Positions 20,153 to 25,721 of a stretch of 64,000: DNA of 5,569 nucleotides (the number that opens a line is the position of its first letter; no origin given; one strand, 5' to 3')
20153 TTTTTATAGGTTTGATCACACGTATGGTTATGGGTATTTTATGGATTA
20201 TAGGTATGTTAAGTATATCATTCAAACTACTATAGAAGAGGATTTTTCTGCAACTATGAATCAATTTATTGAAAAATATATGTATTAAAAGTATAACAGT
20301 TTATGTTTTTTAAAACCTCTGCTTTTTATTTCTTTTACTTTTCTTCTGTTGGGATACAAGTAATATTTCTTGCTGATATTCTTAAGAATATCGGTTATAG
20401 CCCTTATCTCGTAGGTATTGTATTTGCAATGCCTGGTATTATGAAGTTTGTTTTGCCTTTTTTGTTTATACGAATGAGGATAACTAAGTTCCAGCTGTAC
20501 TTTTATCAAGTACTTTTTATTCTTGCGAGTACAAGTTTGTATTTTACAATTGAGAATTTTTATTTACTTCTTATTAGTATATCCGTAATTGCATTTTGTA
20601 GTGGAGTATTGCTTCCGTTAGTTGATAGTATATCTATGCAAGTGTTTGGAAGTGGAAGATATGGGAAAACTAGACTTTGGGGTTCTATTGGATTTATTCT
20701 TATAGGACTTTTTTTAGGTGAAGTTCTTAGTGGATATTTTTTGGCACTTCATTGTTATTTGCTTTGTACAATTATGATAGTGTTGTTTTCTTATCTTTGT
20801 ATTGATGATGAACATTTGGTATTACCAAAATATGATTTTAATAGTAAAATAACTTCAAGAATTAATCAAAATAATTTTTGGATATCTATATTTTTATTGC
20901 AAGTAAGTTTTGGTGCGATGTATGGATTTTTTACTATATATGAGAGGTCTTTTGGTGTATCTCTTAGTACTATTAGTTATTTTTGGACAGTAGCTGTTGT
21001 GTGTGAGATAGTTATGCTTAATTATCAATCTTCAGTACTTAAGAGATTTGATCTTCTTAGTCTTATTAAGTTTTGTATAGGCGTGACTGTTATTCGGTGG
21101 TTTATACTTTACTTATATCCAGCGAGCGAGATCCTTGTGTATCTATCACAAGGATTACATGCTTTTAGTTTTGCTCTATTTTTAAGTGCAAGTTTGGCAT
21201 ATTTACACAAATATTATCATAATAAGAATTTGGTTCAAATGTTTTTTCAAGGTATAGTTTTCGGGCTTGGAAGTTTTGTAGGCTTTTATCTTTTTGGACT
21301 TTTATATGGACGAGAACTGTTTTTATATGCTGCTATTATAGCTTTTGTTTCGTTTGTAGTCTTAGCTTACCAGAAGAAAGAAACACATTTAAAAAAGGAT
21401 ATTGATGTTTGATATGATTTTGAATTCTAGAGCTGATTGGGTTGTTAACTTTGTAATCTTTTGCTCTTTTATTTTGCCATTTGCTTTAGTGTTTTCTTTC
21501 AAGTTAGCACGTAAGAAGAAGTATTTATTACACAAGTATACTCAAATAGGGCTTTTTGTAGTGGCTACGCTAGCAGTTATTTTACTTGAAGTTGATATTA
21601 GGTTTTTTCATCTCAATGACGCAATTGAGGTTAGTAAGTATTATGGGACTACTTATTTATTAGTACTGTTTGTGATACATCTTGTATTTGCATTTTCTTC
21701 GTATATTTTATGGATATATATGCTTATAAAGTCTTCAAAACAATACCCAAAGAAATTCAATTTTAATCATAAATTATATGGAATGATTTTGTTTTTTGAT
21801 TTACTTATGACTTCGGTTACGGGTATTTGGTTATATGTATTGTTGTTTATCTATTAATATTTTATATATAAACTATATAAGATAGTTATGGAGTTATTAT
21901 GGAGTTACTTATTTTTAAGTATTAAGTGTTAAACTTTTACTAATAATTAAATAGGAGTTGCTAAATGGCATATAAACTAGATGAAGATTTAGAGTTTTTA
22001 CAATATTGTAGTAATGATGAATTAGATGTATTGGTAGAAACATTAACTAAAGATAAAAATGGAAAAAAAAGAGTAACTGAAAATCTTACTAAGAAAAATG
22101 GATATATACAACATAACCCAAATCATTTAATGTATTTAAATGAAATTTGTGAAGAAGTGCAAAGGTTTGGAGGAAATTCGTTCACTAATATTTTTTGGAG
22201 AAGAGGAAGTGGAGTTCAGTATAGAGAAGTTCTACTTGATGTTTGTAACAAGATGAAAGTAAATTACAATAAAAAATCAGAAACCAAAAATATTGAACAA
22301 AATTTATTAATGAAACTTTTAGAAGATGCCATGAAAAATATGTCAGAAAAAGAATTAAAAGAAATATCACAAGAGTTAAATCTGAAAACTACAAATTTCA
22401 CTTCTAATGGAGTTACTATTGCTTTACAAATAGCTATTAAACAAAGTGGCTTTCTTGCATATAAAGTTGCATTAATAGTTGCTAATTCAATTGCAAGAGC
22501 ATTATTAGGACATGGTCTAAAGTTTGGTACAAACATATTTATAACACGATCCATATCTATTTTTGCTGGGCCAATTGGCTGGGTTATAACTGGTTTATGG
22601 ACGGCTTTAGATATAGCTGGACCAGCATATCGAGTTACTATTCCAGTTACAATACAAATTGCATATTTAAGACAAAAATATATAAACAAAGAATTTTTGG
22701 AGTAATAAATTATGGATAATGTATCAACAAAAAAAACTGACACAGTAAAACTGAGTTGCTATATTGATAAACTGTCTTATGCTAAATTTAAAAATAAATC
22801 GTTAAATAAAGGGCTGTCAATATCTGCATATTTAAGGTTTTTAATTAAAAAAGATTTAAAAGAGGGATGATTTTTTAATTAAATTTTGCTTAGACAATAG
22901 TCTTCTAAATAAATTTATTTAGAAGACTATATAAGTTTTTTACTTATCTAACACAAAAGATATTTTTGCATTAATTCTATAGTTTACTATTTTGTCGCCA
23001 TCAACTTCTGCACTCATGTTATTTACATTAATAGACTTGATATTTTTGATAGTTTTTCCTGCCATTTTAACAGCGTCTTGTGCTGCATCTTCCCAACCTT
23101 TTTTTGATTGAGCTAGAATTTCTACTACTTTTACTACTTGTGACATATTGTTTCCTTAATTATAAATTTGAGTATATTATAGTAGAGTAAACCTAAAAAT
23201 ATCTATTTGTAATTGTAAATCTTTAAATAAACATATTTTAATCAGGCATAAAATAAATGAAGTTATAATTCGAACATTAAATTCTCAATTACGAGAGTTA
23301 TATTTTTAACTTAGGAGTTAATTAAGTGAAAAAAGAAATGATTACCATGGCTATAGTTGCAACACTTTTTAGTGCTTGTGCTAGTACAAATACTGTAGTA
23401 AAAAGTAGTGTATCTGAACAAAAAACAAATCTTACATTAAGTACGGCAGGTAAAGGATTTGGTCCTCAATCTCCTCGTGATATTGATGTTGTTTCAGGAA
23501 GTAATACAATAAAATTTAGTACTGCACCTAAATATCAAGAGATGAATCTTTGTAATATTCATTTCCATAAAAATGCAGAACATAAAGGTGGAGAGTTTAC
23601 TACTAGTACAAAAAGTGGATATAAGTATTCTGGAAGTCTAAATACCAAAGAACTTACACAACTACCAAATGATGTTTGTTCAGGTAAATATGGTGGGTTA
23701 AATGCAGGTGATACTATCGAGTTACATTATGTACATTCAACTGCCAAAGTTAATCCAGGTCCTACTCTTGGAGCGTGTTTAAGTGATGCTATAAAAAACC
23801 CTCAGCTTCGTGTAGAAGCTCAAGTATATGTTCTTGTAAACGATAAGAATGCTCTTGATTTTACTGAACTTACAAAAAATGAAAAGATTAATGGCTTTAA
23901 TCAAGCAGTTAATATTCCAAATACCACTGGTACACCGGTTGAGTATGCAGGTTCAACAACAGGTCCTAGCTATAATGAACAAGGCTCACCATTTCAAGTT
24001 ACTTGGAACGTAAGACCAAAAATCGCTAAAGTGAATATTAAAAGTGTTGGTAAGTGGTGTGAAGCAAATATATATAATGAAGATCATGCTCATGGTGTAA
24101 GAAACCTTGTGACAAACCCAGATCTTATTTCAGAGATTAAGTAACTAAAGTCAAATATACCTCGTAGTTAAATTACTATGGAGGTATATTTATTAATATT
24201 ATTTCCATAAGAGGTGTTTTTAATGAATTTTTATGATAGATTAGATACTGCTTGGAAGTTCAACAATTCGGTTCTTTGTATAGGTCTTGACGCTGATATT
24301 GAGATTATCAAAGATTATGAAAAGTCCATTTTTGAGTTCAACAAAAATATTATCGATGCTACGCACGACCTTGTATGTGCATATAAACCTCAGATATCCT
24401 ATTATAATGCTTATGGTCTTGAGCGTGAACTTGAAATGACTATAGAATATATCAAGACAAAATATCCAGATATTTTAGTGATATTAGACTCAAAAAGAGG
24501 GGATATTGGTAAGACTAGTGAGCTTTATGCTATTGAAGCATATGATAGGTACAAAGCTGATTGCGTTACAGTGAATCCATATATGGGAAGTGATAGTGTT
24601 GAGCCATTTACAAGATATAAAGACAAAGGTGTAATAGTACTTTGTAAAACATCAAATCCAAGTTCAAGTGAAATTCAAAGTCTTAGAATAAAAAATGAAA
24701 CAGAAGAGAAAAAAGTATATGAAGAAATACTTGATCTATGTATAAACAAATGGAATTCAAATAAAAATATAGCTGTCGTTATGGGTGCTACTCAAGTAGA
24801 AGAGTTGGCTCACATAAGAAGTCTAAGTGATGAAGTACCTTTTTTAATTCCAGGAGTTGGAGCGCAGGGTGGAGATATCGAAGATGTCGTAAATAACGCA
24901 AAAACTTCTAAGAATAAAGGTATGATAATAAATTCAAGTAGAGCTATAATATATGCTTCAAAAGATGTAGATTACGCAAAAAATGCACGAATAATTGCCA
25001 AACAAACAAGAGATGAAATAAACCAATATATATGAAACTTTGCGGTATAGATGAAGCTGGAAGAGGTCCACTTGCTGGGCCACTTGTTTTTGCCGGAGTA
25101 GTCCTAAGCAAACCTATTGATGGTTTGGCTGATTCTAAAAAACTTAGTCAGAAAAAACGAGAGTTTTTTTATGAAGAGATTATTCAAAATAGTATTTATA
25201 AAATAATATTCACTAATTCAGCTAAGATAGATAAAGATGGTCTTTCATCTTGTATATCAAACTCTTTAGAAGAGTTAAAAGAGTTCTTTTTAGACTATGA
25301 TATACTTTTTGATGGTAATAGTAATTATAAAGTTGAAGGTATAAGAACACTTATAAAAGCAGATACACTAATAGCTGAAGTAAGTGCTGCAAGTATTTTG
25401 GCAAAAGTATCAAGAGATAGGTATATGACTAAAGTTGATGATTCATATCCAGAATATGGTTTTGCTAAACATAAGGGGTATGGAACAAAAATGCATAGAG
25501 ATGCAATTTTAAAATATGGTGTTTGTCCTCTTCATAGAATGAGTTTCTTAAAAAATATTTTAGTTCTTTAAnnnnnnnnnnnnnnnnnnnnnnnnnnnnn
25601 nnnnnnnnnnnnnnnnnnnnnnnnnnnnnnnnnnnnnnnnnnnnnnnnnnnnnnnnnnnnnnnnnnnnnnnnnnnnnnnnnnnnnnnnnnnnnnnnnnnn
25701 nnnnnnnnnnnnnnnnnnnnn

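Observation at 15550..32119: Perfect 106-bp inverted repeats 16.4 kb apart, each placed as a 5' region of an outward... inward-reading gene: inversion substrate or shared promoter module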

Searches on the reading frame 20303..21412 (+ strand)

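Call 68: search_protein_families(library=pfam, proteins=[window:20303-21412:+], max_evalue=0.0001)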
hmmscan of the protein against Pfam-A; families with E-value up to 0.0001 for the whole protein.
window:20303-21412:+ (369 aa): 2 families
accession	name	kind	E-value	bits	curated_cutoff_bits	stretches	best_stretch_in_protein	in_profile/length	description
PF12832.13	MFS_1_like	-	6.5e-38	131.2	25.2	1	4-336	3-363/373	MFS_1 like family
PF07690.21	MFS_1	-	1e-11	44.8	33.4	2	8-264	4-280/347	Major Facilitator Superfamily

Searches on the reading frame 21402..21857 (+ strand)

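Call 68: search_protein_families(library=pfam, proteins=[window:21402-21857:+], max_evalue=0.0001)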
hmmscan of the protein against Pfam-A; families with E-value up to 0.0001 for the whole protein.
window:21402-21857:+ (151 aa): 1 family
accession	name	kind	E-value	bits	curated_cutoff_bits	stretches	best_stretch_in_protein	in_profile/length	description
PF04238.17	DUF420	-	2e-10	41.5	30.5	1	17-148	4-130/130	Protein of unknown function (DUF420)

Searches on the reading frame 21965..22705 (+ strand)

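Call 50: search_protein_families(library=pfam, proteins=[window:21965-22705:+], max_evalue=1)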
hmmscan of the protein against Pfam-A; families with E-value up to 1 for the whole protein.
window:21965-22705:+ (246 aa): 3 families
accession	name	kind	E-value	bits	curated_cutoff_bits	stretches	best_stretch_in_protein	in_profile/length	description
PF13099.11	DUF3944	-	8.5e-13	48.4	24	1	3-36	1-34/35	Domain of unknown function (DUF3944)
PF03981.17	Ubiq_cyt_C_chap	-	5.9e-11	43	21.5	1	94-227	24-138/140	Ubiquinol-cytochrome C chaperone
PF04485.17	NblA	-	0.096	13.6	25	1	110-138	4-32/50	Phycobilisome degradation protein nblA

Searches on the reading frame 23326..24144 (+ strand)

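Call 50: search_protein_families(library=pfam, proteins=[window:23326-24144:+], max_evalue=1)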
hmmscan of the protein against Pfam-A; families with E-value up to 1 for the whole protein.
window:23326-24144:+ (272 aa): 1 family
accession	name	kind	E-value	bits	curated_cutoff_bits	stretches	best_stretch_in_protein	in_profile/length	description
PF10563.14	CA_like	-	3.4e-76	255.8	26.3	1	70-240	1-181/181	Delta carbonic anhydrase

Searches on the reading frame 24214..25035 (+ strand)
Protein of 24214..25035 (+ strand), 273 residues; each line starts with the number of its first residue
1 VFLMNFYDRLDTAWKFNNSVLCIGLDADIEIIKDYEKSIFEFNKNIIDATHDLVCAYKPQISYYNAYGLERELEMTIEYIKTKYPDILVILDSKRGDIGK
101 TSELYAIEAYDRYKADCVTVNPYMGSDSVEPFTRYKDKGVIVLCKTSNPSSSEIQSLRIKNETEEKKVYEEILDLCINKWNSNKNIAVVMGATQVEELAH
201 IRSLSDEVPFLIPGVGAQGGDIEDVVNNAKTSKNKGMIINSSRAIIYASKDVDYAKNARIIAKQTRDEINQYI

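Call 68: search_protein_families(library=pfam, proteins=[window:24214-25035:+], max_evalue=0.0001)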
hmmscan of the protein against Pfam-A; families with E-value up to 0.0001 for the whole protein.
window:24214-25035:+ (273 aa): 1 family
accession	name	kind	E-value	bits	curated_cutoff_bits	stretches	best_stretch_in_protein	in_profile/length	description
PF00215.30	OMPdecase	-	1.1e-30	107.6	27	1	21-256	3-219/221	Orotidine 5'-phosphate decarboxylase / HUMPS family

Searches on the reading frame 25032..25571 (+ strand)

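Call 68: search_protein_families(library=pfam, proteins=[window:25032-25571:+], max_evalue=0.0001)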
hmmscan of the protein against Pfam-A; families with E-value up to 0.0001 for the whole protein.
window:25032-25571:+ (179 aa): 1 family
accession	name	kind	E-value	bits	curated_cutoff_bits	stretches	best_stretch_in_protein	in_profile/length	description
PF01351.25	RNase_HII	-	7.1e-34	117.9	25.8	1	4-173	1-197/199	Ribonuclease HII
